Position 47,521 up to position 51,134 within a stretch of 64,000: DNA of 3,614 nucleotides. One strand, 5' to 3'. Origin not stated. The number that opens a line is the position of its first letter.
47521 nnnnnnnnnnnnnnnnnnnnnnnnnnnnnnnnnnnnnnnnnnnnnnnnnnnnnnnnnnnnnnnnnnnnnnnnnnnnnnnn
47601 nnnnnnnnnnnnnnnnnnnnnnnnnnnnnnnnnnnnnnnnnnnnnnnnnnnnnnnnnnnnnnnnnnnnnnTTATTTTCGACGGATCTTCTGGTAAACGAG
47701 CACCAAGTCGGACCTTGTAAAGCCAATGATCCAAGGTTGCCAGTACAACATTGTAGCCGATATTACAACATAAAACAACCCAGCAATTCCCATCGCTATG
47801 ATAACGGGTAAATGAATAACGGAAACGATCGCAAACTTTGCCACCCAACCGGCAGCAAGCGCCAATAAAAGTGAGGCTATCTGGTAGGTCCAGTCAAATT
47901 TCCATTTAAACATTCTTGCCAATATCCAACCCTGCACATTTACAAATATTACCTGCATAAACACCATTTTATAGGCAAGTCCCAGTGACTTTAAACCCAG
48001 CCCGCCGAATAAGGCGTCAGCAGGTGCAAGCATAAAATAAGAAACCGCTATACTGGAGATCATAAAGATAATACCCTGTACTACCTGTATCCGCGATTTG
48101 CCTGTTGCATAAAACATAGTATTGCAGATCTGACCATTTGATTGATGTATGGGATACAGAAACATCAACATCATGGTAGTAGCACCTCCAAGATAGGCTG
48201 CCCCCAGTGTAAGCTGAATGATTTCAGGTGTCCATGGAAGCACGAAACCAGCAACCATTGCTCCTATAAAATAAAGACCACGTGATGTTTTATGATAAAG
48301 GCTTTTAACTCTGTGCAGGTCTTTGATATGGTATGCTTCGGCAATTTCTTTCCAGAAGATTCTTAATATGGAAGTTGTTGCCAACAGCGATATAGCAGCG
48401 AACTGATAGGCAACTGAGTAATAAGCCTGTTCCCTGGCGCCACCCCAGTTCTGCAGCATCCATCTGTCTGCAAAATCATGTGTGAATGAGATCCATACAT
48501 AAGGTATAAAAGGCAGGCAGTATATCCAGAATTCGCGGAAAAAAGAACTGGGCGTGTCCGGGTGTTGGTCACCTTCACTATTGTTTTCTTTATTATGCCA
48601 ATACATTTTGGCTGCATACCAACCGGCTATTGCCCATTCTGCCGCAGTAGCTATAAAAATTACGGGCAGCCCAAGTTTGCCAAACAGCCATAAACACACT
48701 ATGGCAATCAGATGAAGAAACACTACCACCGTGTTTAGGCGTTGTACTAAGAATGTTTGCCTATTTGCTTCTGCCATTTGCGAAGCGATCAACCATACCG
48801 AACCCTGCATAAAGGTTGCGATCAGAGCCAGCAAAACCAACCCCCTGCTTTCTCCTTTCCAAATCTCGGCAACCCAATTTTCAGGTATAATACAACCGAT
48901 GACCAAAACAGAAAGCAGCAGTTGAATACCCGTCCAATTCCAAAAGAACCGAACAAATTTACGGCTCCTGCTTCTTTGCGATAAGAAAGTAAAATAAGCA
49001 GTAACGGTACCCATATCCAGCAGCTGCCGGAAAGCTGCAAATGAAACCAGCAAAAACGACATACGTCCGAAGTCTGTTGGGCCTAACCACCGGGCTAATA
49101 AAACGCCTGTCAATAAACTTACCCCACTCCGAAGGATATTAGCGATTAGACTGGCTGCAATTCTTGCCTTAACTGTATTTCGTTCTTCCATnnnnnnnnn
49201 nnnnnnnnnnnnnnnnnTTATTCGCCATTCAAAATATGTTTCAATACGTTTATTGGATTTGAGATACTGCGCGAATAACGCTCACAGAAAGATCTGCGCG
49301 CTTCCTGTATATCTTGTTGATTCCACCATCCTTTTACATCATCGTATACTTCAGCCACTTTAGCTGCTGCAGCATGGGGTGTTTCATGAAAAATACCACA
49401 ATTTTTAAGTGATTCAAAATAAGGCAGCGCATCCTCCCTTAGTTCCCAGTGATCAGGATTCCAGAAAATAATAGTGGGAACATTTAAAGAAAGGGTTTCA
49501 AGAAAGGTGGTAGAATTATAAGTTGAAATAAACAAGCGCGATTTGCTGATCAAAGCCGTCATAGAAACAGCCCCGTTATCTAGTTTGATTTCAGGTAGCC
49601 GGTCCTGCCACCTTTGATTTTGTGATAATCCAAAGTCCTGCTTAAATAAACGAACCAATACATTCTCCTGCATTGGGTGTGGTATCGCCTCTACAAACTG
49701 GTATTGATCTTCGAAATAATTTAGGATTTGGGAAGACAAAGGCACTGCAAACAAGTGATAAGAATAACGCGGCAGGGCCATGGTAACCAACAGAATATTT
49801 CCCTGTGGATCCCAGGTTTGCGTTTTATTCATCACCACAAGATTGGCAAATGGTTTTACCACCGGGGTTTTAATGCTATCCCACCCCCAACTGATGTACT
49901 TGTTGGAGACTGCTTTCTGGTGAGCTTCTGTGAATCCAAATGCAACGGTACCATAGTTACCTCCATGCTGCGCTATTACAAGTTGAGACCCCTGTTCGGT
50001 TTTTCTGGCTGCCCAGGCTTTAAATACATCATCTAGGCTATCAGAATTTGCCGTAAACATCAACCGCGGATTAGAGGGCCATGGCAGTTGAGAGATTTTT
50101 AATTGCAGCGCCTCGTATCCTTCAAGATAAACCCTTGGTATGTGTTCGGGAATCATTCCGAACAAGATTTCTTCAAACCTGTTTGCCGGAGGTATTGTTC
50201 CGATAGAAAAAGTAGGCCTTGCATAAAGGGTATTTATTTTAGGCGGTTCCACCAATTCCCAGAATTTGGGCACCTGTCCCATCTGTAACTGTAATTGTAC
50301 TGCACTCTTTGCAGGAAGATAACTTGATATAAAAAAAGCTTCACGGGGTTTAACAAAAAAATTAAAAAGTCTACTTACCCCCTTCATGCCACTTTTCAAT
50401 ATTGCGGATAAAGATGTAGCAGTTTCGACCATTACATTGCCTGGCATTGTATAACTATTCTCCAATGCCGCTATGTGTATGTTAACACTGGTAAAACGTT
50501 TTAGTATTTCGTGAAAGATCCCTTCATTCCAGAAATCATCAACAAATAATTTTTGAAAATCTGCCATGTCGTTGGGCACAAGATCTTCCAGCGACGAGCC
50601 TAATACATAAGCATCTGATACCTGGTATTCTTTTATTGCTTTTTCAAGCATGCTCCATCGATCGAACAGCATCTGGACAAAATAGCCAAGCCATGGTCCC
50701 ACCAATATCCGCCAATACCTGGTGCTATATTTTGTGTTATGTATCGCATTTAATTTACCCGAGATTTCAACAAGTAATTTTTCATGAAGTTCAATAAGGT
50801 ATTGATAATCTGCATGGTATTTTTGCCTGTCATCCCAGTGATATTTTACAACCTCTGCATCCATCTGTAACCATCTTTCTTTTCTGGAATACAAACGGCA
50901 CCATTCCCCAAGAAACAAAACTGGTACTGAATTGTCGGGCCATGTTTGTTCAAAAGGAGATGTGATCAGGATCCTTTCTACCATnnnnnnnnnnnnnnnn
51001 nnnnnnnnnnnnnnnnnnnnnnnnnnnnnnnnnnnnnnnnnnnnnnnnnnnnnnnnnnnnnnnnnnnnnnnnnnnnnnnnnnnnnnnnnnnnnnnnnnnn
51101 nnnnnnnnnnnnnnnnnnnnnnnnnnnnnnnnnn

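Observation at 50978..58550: NeuB pathway with no neuC/leg/pse precursor genes; tailoring by SDRs, class III aminotransferase, VOC and MTase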

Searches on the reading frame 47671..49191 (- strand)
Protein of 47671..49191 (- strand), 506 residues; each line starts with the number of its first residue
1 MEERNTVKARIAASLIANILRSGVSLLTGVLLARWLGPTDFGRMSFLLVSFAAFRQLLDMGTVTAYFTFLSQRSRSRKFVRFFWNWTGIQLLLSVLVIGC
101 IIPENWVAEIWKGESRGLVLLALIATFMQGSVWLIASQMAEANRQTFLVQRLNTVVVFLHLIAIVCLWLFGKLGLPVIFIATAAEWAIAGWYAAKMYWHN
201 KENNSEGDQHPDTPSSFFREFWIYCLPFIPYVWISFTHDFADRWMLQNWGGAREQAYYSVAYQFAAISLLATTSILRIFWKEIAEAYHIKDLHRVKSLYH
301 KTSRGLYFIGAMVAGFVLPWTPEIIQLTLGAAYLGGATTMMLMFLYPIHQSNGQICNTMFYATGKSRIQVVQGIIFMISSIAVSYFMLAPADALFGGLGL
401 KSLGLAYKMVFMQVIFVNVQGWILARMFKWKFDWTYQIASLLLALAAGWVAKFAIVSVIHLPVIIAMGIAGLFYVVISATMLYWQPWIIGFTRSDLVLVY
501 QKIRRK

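Call 6: search_protein_families(library=ncbifam, proteins=[window:47671-49191:-], max_evalue=0.00001)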
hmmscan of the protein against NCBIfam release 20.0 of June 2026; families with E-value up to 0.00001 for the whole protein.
window:47671-49191:- (506 aa): 0 families

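Call 9: search_protein_families(library=pfam, proteins=[window:47671-49191:-], max_evalue=0.01)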
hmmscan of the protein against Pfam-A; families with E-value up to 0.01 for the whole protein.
window:47671-49191:- (506 aa): 1 family
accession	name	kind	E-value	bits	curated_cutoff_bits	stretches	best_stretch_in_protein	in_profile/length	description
PF01943.22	Polysacc_synt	-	5.5e-12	46.1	28.2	1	11-270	5-256/274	Polysaccharide biosynthesis protein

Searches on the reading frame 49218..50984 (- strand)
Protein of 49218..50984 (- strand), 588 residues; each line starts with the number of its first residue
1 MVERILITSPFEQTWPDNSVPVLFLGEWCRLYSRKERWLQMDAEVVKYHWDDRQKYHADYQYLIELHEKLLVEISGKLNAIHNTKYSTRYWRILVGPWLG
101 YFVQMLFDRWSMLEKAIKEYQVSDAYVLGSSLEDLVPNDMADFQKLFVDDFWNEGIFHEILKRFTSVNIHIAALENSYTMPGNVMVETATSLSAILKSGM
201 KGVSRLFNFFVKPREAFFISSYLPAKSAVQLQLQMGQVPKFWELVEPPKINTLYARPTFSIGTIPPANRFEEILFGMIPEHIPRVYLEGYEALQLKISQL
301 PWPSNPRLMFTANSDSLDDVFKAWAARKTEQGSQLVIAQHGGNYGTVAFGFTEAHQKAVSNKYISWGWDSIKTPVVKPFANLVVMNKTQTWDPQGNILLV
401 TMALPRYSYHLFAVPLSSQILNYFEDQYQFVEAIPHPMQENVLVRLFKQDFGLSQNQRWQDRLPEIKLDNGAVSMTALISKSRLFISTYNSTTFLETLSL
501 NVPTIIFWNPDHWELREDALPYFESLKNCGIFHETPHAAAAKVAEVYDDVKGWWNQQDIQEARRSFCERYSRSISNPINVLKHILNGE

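Call 4: search_protein_families(library=pfam, proteins=[window:49218-50984:-], max_evalue=0.001)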
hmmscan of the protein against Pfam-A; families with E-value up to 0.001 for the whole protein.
window:49218-50984:- (588 aa): 0 families

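Call 5: search_protein_families(library=ncbifam, proteins=[window:49218-50984:-], max_evalue=0.001)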
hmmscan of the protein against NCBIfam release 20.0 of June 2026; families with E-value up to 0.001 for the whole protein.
window:49218-50984:- (588 aa): 1 family
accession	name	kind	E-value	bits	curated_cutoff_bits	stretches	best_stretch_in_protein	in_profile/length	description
TIGR04331.1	o_ant_LIC12162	subfamily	7.6e-155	516.9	225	1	6-585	1-585/585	LIC12162 family transferase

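Call 9: search_protein_families(library=pfam, proteins=[window:49218-50984:-], max_evalue=0.01)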
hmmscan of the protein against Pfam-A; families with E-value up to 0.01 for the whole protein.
window:49218-50984:- (588 aa): 0 families

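Call 61: find_homologous_proteins(query=window:49218-50984:-)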
Query window:49218-50984:- (588 aa): 1688 proteins with E <= 0.001 among 8000 candidates; the best 120 are listed.
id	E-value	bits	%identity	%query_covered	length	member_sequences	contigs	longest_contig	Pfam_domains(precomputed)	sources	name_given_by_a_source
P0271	0.0e+0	1273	100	93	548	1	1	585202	PF27859.1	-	-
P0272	2.2e-292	989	71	100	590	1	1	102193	PF27859.1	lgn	-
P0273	1.1e-235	802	59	99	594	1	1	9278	PF27859.1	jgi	-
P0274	5.6e-205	700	51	100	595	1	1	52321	PF27859.1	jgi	jgi:putative transferase (TIGR04331 family)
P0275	7.2e-205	700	51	98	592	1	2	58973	PF27859.1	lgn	-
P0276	1.4e-201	689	51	99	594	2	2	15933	PF27859.1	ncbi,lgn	-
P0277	6.8e-201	687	51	99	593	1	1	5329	PF27859.1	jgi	-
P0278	8.7e-200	683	51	100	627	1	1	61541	PF27859.1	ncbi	-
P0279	6.7e-199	680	49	99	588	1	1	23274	PF27859.1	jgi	jgi:putative transferase (TIGR04331 family)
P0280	1.0e-198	680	51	100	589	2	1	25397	PF27859.1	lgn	-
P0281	1.8e-198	679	52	100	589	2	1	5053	PF27859.1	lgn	-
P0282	4.2e-198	678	50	100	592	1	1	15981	PF27859.1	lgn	-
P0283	4.5e-197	674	50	99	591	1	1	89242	PF27859.1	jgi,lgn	jgi:putative transferase (TIGR04331 family)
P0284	3.9e-196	671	51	100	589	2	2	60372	PF27859.1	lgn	-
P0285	6.1e-196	671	49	100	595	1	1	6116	PF27859.1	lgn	-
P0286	2.1e-195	669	51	100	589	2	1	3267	PF27859.1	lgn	-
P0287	3.1e-195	668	50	100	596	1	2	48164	PF27859.1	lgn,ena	-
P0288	4.0e-195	668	51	100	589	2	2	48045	PF27859.1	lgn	-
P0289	5.6e-195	667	49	99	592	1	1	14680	PF27859.1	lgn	-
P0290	1.3e-194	666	50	100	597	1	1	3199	PF27859.1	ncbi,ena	-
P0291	3.5e-194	665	49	99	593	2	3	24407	PF27859.1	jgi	-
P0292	6.1e-194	664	49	99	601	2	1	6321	PF27859.1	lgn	-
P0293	8.4e-194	664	50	99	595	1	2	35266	PF27859.1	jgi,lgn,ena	-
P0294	2.7e-193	662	49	99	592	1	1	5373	PF27859.1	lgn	-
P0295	3.9e-193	661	49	99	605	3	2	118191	PF27859.1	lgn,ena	-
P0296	4.1e-193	661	50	99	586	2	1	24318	PF27859.1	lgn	-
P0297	4.4e-193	661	49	99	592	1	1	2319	PF27859.1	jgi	jgi:putative transferase (TIGR04331 family)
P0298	5.0e-193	661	48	99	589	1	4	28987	PF27859.1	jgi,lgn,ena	jgi:putative transferase (TIGR04331 family)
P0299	1.7e-192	659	49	99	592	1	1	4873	PF27859.1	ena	-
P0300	1.5e-191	656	49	100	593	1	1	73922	PF27859.1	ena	-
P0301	3.2e-191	655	49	100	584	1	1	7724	PF27859.1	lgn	-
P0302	1.3e-190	653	48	99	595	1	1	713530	PF27859.1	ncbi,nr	ncbi:MAG: transferase [Candidatus Riflebacteria bacterium]|nr:transferase [Candidatus Riflebacteria 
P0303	1.7e-190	653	49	99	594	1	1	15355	PF27859.1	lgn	-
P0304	1.8e-190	653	50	99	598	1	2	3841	PF27859.1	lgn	-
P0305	3.4e-190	652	47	99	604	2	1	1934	PF27859.1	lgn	-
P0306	4.0e-190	651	49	100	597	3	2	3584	PF27859.1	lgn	-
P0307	1.6e-189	649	49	99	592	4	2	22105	PF27859.1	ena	-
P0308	3.6e-189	648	48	99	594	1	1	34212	PF27859.1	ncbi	-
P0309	5.3e-189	648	49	96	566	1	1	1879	PF27859.1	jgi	-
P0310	8.6e-189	647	48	99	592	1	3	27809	PF27859.1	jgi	jgi:putative transferase (TIGR04331 family)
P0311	1.5e-188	646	48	99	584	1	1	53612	PF27859.1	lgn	-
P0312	1.6e-188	646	49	100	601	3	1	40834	PF27859.1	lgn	-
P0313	1.7e-188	646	48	100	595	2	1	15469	PF27859.1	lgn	-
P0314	2.7e-188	645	48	99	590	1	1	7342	PF27859.1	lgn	-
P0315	3.5e-188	645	48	99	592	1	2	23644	PF27859.1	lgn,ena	-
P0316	6.4e-188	644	49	99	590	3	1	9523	PF27859.1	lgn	-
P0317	7.9e-188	644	47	99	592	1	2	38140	PF27859.1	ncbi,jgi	-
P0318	1.1e-187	643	48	99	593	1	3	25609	PF27859.1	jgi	jgi:putative transferase (TIGR04331 family)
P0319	1.3e-187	643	47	100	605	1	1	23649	PF27859.1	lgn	-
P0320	1.8e-187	643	48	100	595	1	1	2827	PF27859.1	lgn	-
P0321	2.1e-187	642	48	100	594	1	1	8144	PF27859.1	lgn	-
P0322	3.3e-187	642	47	100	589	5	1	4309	PF27859.1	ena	-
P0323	5.5e-187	641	48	99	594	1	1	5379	PF27859.1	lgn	-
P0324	6.8e-187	641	49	99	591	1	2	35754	PF27859.1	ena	-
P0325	8.1e-187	640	49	99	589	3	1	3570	PF27859.1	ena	-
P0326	1.2e-186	640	49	99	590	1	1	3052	PF27859.1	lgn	-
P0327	1.5e-186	640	47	99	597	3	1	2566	PF27859.1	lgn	-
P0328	4.1e-186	638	47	100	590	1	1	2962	PF27859.1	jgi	jgi:putative transferase (TIGR04331 family)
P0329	4.9e-186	638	48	99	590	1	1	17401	PF27859.1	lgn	-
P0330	4.9e-186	638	48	99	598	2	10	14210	PF27859.1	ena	-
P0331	5.8e-186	638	48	99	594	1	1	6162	PF27859.1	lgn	-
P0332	6.6e-186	637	47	100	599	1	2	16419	PF27859.1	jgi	jgi:putative transferase (TIGR04331 family)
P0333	7.2e-186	637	47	100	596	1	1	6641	PF27859.1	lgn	-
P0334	1.2e-185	637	49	96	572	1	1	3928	PF27859.1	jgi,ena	-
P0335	2.7e-185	635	47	98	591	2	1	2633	PF27859.1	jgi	jgi:putative transferase (TIGR04331 family)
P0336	2.7e-185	635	48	99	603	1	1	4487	PF27859.1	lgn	-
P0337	3.9e-185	635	48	100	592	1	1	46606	PF27859.1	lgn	-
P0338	9.0e-185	634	47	99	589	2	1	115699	PF27859.1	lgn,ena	-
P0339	1.1e-184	633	47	99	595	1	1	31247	PF27859.1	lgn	-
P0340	1.1e-184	633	47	100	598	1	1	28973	PF27859.1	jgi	jgi:putative transferase (TIGR04331 family)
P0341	3.0e-184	632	46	100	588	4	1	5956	PF27859.1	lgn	-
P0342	5.5e-184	631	48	99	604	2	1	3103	PF27859.1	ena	-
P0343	5.9e-184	631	48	99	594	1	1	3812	PF27859.1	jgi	jgi:putative transferase (TIGR04331 family)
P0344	6.5e-184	631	47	100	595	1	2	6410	PF27859.1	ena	-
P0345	8.1e-184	631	47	99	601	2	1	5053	PF27859.1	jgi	jgi:putative transferase (TIGR04331 family)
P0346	1.2e-183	630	46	100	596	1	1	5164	PF27859.1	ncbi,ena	-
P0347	1.3e-183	630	47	99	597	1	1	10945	PF27859.1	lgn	-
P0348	1.5e-183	630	47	99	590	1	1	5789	PF27859.1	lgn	-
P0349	2.1e-183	629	47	99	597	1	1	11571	PF27859.1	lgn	-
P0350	2.3e-183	629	48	99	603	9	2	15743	PF27859.1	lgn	-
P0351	3.6e-183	628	47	99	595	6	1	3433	PF27859.1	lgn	-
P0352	4.3e-183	628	46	100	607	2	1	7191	PF27859.1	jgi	-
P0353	4.4e-183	628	48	99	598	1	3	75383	PF27859.1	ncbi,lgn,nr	ncbi:MAG: LIC12162 family protein [Bacteroidia bacterium]|nr:LIC12162 family protein [Bacteroidia ba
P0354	5.2e-183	628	48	99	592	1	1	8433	PF27859.1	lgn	-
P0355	5.9e-183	628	47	100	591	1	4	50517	PF27859.1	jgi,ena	-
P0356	1.0e-182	627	47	100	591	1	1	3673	PF27859.1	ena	-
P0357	1.8e-182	626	47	99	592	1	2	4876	PF27859.1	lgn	-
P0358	1.8e-182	626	47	100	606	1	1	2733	PF27859.1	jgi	jgi:putative transferase (TIGR04331 family)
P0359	3.0e-182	625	48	100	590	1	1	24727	PF27859.1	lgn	-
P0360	5.0e-182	625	47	99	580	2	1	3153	PF27859.1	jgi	-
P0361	5.4e-182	625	46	99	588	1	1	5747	PF27859.1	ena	-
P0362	8.8e-182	624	48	99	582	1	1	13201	PF27859.1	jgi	-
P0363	8.8e-182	624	46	99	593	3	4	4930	PF27859.1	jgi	-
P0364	1.1e-181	624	47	100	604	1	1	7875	PF27859.1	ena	-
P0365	1.3e-181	623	47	99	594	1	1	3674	PF27859.1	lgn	-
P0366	1.3e-181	623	47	99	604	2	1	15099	PF27859.1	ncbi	-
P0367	1.8e-181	623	47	99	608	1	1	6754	PF27859.1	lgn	-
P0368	2.0e-181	623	46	99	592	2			PF27859.1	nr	nr:LIC12162 family protein [Chlorobium phaeovibrioides]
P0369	3.1e-181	622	47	99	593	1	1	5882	PF27859.1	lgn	-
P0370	3.1e-181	622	46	99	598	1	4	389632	PF27859.1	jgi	jgi:putative transferase (TIGR04331 family)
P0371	3.3e-181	622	47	100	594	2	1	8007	PF27859.1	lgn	-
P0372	3.5e-181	622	47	99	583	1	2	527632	PF27859.1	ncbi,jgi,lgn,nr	ncbi:MAG: LIC12162 family protein [Candidatus Margulisbacteria bacterium]|jgi:putative transferase (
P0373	3.7e-181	622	46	100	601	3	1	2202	PF27859.1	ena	-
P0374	4.0e-181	622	46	99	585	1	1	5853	PF27859.1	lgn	-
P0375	4.8e-181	621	47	99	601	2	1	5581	PF27859.1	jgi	jgi:putative transferase (TIGR04331 family)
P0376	5.8e-181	621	46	100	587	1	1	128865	PF27859.1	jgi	-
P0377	1.3e-180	620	48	100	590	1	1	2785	PF27859.1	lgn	-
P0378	1.5e-180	620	47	99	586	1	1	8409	PF27859.1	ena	-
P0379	1.6e-180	620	47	100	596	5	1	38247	PF27859.1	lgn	-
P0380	1.7e-180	620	47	99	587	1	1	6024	PF27859.1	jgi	jgi:putative transferase (TIGR04331 family)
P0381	2.2e-180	619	48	99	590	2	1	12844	PF27859.1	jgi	jgi:putative transferase (TIGR04331 family)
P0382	3.0e-180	619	47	100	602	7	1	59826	PF27859.1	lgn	-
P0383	3.4e-180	619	47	99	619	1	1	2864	PF27859.1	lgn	-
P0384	4.3e-180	618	46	100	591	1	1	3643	PF27859.1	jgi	-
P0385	4.8e-180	618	46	100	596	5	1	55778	PF27859.1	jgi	jgi:putative transferase (TIGR04331 family)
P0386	5.1e-180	618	46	99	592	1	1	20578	PF27859.1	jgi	jgi:putative transferase (TIGR04331 family)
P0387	6.2e-180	618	48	99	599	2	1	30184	PF27859.1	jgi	jgi:putative transferase (TIGR04331 family)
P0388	6.5e-180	618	46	99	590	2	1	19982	PF27859.1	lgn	-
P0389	1.1e-179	617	46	100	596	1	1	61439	PF27859.1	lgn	-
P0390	1.3e-179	617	47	99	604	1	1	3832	PF27859.1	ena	-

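Call 73: predict_structure(alignment_id=A2)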
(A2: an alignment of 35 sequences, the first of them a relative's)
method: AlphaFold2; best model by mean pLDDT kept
length: 548 residues; sequences in the alignment: 35
mean_pLDDT: 87.4   pTM: 0.88
mean pLDDT of the five models: 87.4, 85.1, 84.9, 84.8, 80.4
residues with pLDDT >= 90: 336; 70-90: 154; 50-70: 41; < 50: 17
segments of 3 or more residues with pLDDT < 50: 137-151
pLDDT, mean of each block of 10 residues (from residue 1): 61 80 94 95 96 96 90 88 86 85 81 87 93 64 41 56 66 93 91 93 90 70 85 93 93 95 95 92 98 95 81 93 93 90 90 96 76 73 90 96 89 86 94 92 93 87 93 81 96 96 98 98 96 93 93
secondary structure, 60 per line:
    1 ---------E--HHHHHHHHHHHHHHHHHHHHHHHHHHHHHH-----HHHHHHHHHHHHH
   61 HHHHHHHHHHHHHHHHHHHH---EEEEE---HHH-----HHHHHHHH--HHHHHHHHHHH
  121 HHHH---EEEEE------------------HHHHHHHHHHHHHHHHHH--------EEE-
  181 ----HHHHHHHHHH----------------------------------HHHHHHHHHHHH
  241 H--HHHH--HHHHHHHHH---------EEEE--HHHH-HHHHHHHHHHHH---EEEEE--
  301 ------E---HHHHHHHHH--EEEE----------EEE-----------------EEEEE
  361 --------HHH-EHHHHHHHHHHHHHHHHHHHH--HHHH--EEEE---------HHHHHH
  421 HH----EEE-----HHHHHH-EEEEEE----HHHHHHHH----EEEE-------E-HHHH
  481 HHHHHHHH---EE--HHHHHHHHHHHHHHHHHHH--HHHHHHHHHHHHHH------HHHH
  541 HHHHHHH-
elements in order: H13-42 H48-80 E84-88 H100-107 H110-124 E128-132 H151-168 E177-179 H185-194 H229-241 H244-247 H250-258 E268-271 H274-277 H279-290 E294-298 H311-319 E322-325 E336-338 E356-360 H374-393 H396-399 E402-405 H415-422 E427-429 H435-440 E442-447 H452-459 E464-467 H477-488 H496-514 H517-530 H537-547

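Call 75: fold_search(model_id=the predicted structure, library=pdb)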
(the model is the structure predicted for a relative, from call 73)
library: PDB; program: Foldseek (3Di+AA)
matches with E <= 10: 607; with E <= 0.001: 32
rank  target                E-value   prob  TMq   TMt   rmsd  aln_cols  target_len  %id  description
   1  8dtf_A                3.1e-06  1.00  0.36  0.27  16.7       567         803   11  Cryo-EM structure of the full length Arabidopsis SPY with complete TPRs (released 2023-03-08)
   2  7y4i_A                4.5e-06  1.00  0.35  0.26  18.5       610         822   11  Crystal structure of SPINDLY in complex with GDP (released 2022-12-07)
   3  7d1i_B                6.7e-06  1.00  0.33  0.48   8.5       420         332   11  Crystal structure of acinetobacter baumannii MurG (released 2021-07-14)
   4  7d1i_C                6.7e-06  1.00  0.33  0.46   9.0       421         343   12  Crystal structure of acinetobacter baumannii MurG (released 2021-07-14)
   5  8b5q_B                7.5e-06  1.00  0.32  0.42  10.5       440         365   10  Crystal Structure of P. aeruginosa WaaG in complex with UMP (released 2023-10-04)
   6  8b5s_A                1.6e-05  1.00  0.31  0.42  10.6       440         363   12  Crystal Structure of P. aeruginosa WaaG in complex with UDP-glucose (released 2023-10-04)
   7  8dth_A                1.8e-05  1.00  0.36  0.29  18.4       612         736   10  Cryo-EM structure of Arabidopsis SPY alternative conformation 2 (released 2023-03-08)
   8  8b5s_B                1.9e-05  1.00  0.32  0.44  10.4       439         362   11  Crystal Structure of P. aeruginosa WaaG in complex with UDP-glucose (released 2023-10-04)
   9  8k5u_A                2.4e-05  1.00  0.36  0.55   7.0       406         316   11  Se-glycosyltransferase RsSenB (released 2024-02-07)
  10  8k5u_B                2.4e-05  1.00  0.35  0.54   9.6       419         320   10  Se-glycosyltransferase RsSenB (released 2024-02-07)
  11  8b62_A                3.4e-05  1.00  0.31  0.42  10.9       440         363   11  Crystal Structure of P. aeruginosa WaaG in complex with UDP-galactose (released 2023-10-04)
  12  4rig_B                3.6e-05  1.00  0.34  0.46   9.0       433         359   12  Chimeric Glycosyltransferase LanGT2S8Ac (released 2015-01-28)
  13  8dtg_B                3.6e-05  1.00  0.35  0.28  18.8       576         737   10  Cryo-EM structure of Arabidopsis SPY alternative conformation 1 (released 2023-03-08)
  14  3s2u                  4.5e-05  1.00  0.37  0.55   9.5       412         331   13  Crystal structure of the Pseudomonas aeruginosa MurG:UDP-GlcNAc substrate complex (released 2012-09-26)
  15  8b5q_A                4.5e-05  1.00  0.31  0.42  10.6       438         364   11  Crystal Structure of P. aeruginosa WaaG in complex with UMP (released 2023-10-04)
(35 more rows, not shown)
